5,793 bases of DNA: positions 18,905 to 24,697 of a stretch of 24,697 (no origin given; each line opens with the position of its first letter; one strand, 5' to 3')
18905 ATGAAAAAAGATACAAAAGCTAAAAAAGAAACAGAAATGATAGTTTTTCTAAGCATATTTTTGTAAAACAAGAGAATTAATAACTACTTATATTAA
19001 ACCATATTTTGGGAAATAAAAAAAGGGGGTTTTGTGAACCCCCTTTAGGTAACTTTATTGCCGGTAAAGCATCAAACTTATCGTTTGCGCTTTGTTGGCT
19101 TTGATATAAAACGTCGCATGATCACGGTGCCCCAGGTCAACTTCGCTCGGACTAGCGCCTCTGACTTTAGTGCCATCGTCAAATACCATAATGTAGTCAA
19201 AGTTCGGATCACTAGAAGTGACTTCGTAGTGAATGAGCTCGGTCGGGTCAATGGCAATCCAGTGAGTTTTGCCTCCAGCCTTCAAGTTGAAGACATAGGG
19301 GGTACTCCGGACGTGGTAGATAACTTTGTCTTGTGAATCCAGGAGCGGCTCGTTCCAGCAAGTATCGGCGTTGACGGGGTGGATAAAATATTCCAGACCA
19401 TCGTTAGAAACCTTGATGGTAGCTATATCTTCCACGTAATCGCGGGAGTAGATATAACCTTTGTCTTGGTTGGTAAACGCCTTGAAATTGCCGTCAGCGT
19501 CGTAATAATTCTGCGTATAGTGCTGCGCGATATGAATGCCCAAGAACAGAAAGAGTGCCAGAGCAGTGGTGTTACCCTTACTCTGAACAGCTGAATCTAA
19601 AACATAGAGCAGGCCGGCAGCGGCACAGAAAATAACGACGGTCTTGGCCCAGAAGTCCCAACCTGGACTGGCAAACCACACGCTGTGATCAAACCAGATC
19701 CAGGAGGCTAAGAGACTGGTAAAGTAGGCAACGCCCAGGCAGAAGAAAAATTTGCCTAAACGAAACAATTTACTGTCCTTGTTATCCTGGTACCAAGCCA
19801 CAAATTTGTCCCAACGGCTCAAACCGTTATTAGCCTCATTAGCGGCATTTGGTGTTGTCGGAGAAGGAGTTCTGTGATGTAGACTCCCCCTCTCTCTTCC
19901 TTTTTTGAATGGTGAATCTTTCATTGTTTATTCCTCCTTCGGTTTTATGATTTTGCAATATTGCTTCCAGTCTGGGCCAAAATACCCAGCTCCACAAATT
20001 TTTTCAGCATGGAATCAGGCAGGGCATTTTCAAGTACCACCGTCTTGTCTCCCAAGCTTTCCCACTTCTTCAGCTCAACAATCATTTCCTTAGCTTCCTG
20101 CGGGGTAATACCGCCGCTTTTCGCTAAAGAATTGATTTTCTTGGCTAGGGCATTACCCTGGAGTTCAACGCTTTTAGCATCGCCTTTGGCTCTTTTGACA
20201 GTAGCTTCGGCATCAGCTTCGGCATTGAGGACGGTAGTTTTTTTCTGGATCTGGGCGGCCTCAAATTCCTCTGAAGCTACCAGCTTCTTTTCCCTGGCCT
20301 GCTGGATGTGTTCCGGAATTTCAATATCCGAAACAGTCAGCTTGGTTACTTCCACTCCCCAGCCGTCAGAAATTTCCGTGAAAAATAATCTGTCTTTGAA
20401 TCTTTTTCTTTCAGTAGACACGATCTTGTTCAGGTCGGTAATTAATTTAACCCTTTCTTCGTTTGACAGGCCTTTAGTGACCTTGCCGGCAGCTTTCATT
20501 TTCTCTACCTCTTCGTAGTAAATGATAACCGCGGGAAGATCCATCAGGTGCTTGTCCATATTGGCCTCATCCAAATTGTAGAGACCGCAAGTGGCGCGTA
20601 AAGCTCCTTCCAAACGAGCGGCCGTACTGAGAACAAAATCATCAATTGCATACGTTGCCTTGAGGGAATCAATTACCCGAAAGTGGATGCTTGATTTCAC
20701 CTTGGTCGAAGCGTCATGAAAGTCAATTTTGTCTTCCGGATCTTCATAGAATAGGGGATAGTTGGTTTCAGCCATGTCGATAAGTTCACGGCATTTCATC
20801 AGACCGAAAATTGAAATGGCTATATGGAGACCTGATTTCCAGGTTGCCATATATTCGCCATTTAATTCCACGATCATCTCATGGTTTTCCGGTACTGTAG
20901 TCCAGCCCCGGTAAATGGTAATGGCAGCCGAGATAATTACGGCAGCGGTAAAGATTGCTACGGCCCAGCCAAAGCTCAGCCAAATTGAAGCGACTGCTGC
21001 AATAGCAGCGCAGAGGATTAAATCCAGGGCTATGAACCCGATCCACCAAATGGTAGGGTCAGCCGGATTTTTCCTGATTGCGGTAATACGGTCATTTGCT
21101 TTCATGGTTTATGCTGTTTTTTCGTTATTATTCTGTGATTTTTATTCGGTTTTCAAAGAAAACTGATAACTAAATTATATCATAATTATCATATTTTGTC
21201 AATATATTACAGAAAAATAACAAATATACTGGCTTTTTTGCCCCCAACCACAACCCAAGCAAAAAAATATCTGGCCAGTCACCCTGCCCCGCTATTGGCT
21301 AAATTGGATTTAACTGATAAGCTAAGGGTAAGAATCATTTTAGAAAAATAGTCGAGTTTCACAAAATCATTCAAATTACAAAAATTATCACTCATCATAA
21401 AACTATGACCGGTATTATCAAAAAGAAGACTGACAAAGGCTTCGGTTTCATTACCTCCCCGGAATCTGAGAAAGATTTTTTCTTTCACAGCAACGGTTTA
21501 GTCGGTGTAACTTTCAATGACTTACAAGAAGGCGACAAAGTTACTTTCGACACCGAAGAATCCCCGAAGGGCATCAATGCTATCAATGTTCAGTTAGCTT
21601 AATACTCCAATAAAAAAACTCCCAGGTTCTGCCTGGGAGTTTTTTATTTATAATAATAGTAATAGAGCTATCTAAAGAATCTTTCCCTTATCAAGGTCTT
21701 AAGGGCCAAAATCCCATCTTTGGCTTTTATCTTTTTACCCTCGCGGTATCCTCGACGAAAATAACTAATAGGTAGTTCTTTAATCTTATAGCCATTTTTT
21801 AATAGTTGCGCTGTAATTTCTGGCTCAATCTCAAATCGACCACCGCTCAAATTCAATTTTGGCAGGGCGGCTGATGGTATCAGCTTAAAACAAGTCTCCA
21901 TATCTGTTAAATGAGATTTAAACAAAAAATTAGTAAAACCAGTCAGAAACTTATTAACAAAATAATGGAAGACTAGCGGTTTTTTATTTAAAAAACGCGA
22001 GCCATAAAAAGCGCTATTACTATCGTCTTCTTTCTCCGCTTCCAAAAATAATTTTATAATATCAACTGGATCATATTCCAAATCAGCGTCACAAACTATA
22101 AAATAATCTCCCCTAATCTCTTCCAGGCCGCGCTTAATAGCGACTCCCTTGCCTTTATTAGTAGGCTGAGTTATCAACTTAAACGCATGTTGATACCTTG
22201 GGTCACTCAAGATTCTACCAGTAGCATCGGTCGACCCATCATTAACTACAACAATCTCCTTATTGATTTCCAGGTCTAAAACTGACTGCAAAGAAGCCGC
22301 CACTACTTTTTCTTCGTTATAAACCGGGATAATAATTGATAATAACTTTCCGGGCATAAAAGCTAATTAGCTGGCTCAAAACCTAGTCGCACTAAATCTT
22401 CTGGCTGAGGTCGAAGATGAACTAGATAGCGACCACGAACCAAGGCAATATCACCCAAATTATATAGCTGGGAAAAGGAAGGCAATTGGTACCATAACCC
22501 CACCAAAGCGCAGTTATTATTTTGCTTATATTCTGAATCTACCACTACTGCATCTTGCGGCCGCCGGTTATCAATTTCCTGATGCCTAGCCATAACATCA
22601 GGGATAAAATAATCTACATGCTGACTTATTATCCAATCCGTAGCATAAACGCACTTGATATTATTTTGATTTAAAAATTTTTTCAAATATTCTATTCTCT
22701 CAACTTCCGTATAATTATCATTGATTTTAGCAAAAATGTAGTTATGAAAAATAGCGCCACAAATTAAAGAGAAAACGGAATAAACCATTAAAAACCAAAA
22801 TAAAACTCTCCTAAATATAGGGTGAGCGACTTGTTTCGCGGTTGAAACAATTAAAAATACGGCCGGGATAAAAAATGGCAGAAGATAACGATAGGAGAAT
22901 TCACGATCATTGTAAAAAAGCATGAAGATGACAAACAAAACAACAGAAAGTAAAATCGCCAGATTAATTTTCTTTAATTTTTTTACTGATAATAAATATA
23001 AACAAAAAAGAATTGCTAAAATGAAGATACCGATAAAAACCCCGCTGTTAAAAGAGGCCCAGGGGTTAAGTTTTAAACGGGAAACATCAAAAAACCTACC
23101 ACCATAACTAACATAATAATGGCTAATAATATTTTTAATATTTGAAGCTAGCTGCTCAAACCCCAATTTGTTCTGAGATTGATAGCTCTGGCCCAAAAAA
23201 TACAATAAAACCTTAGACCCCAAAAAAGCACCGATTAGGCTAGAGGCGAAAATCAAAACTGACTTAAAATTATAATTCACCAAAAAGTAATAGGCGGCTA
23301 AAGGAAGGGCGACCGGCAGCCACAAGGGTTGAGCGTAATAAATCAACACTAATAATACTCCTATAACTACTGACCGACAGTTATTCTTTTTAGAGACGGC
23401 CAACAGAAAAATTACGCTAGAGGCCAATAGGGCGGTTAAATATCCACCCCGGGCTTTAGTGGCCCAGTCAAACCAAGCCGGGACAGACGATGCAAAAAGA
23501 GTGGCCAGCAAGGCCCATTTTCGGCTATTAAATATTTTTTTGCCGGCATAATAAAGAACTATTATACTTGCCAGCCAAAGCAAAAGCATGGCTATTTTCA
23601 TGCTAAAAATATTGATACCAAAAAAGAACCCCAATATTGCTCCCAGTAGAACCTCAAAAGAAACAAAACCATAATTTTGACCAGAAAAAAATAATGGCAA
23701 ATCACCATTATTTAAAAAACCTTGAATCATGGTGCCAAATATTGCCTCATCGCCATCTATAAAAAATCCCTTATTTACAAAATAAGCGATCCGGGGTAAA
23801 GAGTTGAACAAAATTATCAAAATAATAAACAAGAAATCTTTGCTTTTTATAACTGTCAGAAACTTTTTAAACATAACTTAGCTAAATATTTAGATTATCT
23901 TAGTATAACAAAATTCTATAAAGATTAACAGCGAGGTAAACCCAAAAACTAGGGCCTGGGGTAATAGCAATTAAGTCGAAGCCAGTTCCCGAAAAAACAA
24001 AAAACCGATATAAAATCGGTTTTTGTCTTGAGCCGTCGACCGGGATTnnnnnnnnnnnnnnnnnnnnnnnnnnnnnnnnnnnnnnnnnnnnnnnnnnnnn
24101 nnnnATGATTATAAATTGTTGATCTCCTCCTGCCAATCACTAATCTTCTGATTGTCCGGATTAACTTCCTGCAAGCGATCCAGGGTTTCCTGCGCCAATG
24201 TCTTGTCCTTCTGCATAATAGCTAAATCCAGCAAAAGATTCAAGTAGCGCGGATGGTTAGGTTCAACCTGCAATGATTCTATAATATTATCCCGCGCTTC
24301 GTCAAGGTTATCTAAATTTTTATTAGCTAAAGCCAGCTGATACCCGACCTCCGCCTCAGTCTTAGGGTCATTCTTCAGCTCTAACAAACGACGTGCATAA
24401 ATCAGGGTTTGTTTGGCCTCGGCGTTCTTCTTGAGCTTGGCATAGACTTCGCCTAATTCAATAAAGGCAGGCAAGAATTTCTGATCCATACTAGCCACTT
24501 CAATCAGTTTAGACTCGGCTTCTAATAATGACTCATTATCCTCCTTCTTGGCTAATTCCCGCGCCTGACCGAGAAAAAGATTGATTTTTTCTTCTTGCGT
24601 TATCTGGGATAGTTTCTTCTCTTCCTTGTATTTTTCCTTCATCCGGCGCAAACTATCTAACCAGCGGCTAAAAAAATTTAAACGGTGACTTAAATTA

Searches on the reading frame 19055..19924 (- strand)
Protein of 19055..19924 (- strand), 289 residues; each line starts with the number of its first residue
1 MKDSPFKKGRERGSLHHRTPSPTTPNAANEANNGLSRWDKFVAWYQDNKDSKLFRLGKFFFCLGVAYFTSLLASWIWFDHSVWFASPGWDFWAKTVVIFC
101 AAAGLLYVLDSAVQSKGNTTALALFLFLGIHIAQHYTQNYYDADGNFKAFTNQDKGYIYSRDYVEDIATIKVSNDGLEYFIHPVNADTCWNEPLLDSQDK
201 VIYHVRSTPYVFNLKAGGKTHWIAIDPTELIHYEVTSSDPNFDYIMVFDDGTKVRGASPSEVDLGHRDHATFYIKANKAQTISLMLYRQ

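Call 7: search_protein_families(library=pfam, proteins=[window:19055-19924:-], max_evalue=0.01)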
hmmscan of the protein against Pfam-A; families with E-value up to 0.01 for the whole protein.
window:19055-19924:- (289 aa): 0 families

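Call 11: search_protein_families(library=ncbifam, proteins=[window:19055-19924:-], max_evalue=0.01)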
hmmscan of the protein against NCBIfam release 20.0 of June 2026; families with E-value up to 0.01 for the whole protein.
window:19055-19924:- (289 aa): 1 family
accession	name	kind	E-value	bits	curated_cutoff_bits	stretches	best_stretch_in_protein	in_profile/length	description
TIGR00967.1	3a0501s007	equivalog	0.0093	14.9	253.6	0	47-131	89-173/414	preprotein translocase subunit SecY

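Call 56: find_homologous_proteins(query=window:19055-19924:-)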
Query window:19055-19924:- (289 aa): 1 proteins with E <= 0.001 among 999 candidates.
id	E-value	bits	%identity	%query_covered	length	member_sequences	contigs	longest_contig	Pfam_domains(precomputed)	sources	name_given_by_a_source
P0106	2.1e-200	682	100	100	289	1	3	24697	-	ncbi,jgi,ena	-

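Call 59: search_protein_families(library=pfam, alignment_id=A3, max_evalue=0.1)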
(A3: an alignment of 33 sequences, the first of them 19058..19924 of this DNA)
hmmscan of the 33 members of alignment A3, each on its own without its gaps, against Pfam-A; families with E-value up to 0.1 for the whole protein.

A. member 1, window:19058-19924:- (289 aa): 0 families

B. families by the number of members that match (of 33 scanned): 48 families (the first 25 are shown)
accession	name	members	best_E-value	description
PF03390.20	2HCT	3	0.0041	2-hydroxycarboxylate transporter family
PF01757.29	Acyl_transf_3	2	0.00054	Acyltransferase domain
PF13432.12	TPR_16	1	4.5e-10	Tetratricopeptide repeat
PF14559.12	TPR_19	1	4.6e-10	Tetratricopeptide repeat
PF07719.23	TPR_2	1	4.4e-07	Tetratricopeptide repeat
PF13428.12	TPR_14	1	0.00013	Tetratricopeptide repeat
PF13414.12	TPR_11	1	0.00013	TPR repeat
PF13431.12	TPR_17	1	0.0015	Tetratricopeptide repeat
PF06532.16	NrsF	1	0.0023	Negative regulator of sigma F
PF00689.26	Cation_ATPase_C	1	0.0026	Cation transporting ATPase, C-terminus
PF00637.26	Clathrin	1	0.0035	Region in Clathrin and VPS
PF00515.34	TPR_1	1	0.004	Tetratricopeptide repeat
PF19529.4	DUF6057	1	0.0044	Family of unknown function (DUF6057)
PF12679.13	ABC2_membrane_2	1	0.0068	ABC-2 family transporter protein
PF13424.12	TPR_12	1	0.0081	Tetratricopeptide repeat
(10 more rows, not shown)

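Call 60: find_homologous_proteins(query=A3, max_evalue=0.001)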
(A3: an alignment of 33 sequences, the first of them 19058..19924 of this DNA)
Query A3 (33 sequences) (289 aa, profile of the alignment): 2 proteins with E <= 0.001 among 8000 candidates.
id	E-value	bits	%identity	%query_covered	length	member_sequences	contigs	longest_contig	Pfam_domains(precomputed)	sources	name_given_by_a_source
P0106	1.8e-52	196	100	100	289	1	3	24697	-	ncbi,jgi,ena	-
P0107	7.6e-26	109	26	11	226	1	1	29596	-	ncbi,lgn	-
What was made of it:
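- Tried and rejected: The word prefilter was swamped (calls 56, 60), and these searches were poorly spent.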

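Call 66: search_protein_representatives(protein=window:19058-19924:-)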
Query: 289 residues. Proteins with E-value up to 0.001 (for the whole library): 9; up to 1e-10: 4; up to 1e-30: 3. The best 9 are listed.
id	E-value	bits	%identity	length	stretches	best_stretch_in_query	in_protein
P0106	6.6e-201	682.1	100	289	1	1-289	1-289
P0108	1.0e-56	208.7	45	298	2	30-193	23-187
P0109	3.3e-46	174.2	40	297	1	9-288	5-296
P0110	7.8e-20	87.6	32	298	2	39-193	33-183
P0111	5.5e-08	48.7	31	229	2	210-284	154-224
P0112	2.3e-06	43.3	29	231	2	209-285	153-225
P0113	2.3e-05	40.1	43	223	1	210-285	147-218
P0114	5.5e-05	38.8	35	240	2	199-283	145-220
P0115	1.9e-04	37.1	28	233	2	207-282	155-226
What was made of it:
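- Tried and rejected: An exhaustive phmmer gave only 9 relatives of X (call 66).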

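Call 69: find_encoding_contigs(protein=P0111, flank=4000, max_places=3)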
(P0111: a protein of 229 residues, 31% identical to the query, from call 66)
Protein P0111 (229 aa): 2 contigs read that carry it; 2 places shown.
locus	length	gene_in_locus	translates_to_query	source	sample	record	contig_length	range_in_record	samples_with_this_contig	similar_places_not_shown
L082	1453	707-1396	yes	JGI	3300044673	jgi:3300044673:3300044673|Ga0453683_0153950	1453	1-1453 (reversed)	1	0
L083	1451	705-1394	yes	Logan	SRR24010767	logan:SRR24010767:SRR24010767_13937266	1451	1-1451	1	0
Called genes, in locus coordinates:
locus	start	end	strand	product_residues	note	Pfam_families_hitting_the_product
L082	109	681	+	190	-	-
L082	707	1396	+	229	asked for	-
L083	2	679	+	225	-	?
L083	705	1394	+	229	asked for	-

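Call 70: find_encoding_contigs(protein=P0107, flank=4000, max_places=3)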
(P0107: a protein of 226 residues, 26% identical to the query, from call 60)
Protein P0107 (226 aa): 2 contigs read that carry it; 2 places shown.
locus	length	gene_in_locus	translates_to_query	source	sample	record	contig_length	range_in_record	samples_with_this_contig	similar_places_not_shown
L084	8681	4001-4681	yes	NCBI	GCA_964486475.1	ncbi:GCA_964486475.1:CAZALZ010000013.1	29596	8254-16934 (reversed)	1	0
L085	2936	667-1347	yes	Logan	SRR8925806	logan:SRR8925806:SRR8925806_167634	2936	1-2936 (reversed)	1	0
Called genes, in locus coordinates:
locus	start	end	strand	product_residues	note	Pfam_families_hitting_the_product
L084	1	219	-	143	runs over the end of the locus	PF00011:HSP20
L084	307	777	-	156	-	PF01025:GrpE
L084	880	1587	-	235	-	PF01628:HrcA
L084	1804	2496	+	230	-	-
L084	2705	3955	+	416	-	PF01145:Band_7 (faint)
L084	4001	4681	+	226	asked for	-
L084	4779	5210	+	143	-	PF04956:TrbC (weak), PF18895:T4SS_pilin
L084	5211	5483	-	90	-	PF15738:YafQ_toxin (weak), PF05015:HigB-like_toxin (weak)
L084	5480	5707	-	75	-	-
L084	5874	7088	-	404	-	PF00579:tRNA-synt_1b, PF22421:SYY_C-terminal, PF01479:S4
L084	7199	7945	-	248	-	-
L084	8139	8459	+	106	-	PF09685:MamF_MmsF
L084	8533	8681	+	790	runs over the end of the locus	PF01326:PPDK_N, PF00391:PEP-utilizers, PF02896:PEP-utilizers_C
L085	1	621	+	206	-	?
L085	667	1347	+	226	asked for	-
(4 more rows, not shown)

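Call 71: find_encoding_contigs(protein=P0113, flank=4000, max_places=3)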
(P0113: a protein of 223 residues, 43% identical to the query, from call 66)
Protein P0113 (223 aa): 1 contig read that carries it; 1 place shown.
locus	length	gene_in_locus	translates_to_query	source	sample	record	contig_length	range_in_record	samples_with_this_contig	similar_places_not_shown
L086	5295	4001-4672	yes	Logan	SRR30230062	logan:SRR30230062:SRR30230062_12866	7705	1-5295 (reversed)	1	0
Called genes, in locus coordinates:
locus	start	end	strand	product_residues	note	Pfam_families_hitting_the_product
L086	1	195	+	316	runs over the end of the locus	PF01073:3Beta_HSD, PF01370:Epimerase, PF02719:Polysacc_synt_2, PF04321:RmlD_sub_bind, PF07993:NAD_binding_4 (faint), PF13460:NAD_binding_10 (weak), PF16363:GDP_Man_Dehyd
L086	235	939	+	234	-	PF00121:TIM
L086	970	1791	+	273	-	PF07719:TPR_2 (faint), PF13414:TPR_11 (faint), PF13432:TPR_16 (faint), PF13431:TPR_17 (faint)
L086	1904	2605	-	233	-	PF04087:DUF389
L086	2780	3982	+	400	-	PF01145:Band_7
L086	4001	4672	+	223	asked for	-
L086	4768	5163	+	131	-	PF18895:T4SS_pilin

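Call 72: find_encoding_contigs(protein=P0114, flank=4000, max_places=3)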
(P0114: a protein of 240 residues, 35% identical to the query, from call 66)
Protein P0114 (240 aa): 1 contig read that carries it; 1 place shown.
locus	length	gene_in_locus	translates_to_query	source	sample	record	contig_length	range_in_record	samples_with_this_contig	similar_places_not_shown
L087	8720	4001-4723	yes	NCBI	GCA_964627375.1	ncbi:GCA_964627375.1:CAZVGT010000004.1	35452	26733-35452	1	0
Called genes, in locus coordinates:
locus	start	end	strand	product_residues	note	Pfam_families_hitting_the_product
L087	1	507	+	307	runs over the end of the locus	PF01073:3Beta_HSD, PF01370:Epimerase, PF02719:Polysacc_synt_2, PF04321:RmlD_sub_bind, PF07993:NAD_binding_4 (faint), PF13460:NAD_binding_10, PF16363:GDP_Man_Dehyd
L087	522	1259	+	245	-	PF00121:TIM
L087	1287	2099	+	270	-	PF00515:TPR_1 (faint), PF07719:TPR_2 (faint), PF13181:TPR_8 (faint), PF13424:TPR_12 (faint), PF13432:TPR_16 (faint), PF14559:TPR_19 (weak), PF17874:TPR_MalT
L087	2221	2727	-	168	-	-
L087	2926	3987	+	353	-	PF01145:Band_7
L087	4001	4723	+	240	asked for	-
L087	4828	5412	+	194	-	PF18895:T4SS_pilin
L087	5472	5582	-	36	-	-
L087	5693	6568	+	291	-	PF01149:Fapy_DNA_glyco, PF06831:H2TH, PF06827:zf-FPG_IleRS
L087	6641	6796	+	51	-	PF00471:Ribosomal_L33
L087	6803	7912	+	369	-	PF01594:AI-2E_transport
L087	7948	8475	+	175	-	PF00210:Ferritin (weak), PF02915:Rubrerythrin, PF21349:RUBY_RBDX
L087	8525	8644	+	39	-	PF06397:Desulfoferrod_N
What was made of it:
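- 19055..19924 (-): Gene X (289 aa), the conserved upstream neighbour of this pilin ortholog. It has a disordered N-terminus, 3 TM helices and a C-terminal beta-rich, jelly-roll/cupin-like domain. It matches no known family. Sampling by X gave 3 of 3 places (calls 70-72).
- One of these (L084) has different outer flanks (calls 70-72).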

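Call 73: find_encoding_contigs(protein=P0110, flank=4000, max_places=3)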
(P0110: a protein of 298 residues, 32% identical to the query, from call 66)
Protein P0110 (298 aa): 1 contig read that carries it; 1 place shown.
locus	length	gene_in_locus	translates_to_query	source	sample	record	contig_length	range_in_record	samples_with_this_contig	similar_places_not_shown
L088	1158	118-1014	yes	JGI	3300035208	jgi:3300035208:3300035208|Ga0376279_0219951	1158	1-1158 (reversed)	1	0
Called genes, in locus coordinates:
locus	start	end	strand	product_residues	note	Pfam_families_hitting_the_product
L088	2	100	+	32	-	?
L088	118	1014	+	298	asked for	-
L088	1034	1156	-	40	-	?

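Call 75: predict_structure(alignment_id=A4)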
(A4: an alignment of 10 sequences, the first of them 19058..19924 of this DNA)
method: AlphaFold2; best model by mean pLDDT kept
length: 289 residues; sequences in the alignment: 10
mean_pLDDT: 70.2   pTM: 0.38
mean pLDDT of the five models: 70.2, 69.5, 68.5, 68.2, 66.3
residues with pLDDT >= 90: 6; 70-90: 182; 50-70: 62; < 50: 39
segments of 3 or more residues with pLDDT < 50: 1-32, 259-261
pLDDT, mean of each block of 10 residues (from residue 1): 35 35 38 59 75 76 79 69 59 78 76 67 75 69 75 77 85 84 82 61 79 82 75 78 82 67 53 84 82
secondary structure, 60 per line:
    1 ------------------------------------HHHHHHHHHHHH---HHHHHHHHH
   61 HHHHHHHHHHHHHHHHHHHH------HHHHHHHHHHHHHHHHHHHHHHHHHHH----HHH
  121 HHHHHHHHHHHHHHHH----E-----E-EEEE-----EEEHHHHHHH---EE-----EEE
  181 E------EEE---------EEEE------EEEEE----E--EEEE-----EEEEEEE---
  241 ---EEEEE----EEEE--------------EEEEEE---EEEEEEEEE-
elements in order: H37-48 H52-80 H87-113 H118-136 E149-152 E158-160 H161-167 E178-181 E188-190 E200-203 E210-214 E222-225 E231-237 E244-248 E253-256 E271-276 E280-288
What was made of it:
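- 19055..19924 (-): AF2 model (call 75).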

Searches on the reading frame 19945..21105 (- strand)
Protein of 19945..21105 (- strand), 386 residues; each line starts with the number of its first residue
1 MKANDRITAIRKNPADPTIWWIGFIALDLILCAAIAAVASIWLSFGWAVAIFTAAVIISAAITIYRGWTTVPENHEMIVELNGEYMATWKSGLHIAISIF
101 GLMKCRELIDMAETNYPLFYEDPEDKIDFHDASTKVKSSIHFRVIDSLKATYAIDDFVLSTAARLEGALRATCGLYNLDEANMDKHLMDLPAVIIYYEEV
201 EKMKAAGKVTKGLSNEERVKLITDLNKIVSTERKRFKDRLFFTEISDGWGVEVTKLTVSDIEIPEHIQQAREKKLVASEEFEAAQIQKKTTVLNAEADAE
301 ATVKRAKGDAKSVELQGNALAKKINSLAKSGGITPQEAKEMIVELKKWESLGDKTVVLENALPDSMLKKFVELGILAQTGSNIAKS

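Call 7: search_protein_families(library=pfam, proteins=[window:19945-21105:-], max_evalue=0.01)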
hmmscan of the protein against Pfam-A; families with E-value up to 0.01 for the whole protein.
window:19945-21105:- (386 aa): 1 family
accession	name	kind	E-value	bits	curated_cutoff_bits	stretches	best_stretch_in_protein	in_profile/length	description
PF01145.31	Band_7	-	2e-08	34.9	23.6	1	132-290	58-174/176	SPFH domain / Band 7 family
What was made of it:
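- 19945..21105 (-): SPFH/Band-7 protein (386 aa), the second upstream neighbour. It recurs with X and the pilin in about 22 related loci. PF01145 34.9 bits (call 7).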

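Call 11: search_protein_families(library=ncbifam, proteins=[window:19945-21105:-], max_evalue=0.01)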
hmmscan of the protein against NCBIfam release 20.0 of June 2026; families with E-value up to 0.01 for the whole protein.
window:19945-21105:- (386 aa): 1 family
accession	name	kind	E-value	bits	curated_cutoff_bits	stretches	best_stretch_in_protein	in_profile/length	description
TIGR01933.1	hflK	equivalog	0.00094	18.7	159.4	0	246-323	130-200/261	FtsH protease activity modulator HflK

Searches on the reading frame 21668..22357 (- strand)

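Call 7: search_protein_families(library=pfam, proteins=[window:21668-22357:-], max_evalue=0.01)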
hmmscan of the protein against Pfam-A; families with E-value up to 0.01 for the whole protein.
window:21668-22357:- (229 aa): 4 families
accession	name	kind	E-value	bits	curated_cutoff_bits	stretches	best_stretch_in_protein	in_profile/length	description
PF00535.33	Glycos_transf_2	-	2.1e-30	106.3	23.3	1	7-162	1-161/168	Glycosyl transferase family 2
PF13641.12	Glyco_tranf_2_3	-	3.7e-06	27.6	27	1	6-92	3-96/230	Glycosyltransferase like family 2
PF10111.15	Glyco_tranf_2_2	-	0.00013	22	27.3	1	7-93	1-92/276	Glycosyltransferase like family 2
PF12804.13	NTP_transf_3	-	0.0011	19.6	27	1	13-132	21-135/160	MobA-like NTP transferase domain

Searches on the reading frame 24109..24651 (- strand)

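Call 7: search_protein_families(library=pfam, proteins=[window:24109-24651:-], max_evalue=0.01)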
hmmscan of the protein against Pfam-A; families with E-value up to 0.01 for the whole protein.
window:24109-24651:- (180 aa): 13 families
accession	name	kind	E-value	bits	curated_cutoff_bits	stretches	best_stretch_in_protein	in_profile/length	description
PF13181.12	TPR_8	-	1.2e-07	31.8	25.7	0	104-133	5-34/34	Tetratricopeptide repeat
PF14559.12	TPR_19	-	9.1e-07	29.6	25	1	115-168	6-59/68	Tetratricopeptide repeat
PF13174.12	TPR_6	-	6.4e-06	26.9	26.3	0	145-166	11-32/33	Tetratricopeptide repeat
PF07719.23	TPR_2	-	4e-05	23.9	27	0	104-133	5-34/34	Tetratricopeptide repeat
PF13424.12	TPR_12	-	0.00021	21.8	30.1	1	105-147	8-55/77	Tetratricopeptide repeat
PF13428.12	TPR_14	-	0.00034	21.4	23.5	0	103-142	4-43/44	Tetratricopeptide repeat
PF25062.1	ARM_TT21_N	-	0.00063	20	40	1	5-74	150-216/222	Tetratricopeptide repeat protein 21 N-terminal ARM repeat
PF00515.34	TPR_1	-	0.00071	19.7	27.8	0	104-133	5-34/34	Tetratricopeptide repeat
PF13431.12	TPR_17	-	0.0011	19.6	24.4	0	54-81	7-34/34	Tetratricopeptide repeat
PF25063.1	ARM_TT21_C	-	0.0029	17.9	35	0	19-83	14-78/209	Tetratricopeptide repeat protein 21 C-terminal ARM domain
PF13432.12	TPR_16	-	0.0045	17.8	32.7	0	104-162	1-59/65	Tetratricopeptide repeat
PF23914.1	TPR_CcmH_CycH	-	0.0054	17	42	0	66-168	56-155/158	Cytochrome c-type biogenesis protein H TPR domain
PF14853.12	Fis1_TPR_C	-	0.0083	16.7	25.3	0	102-133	3-34/53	Fis1 C-terminal tetratricopeptide repeat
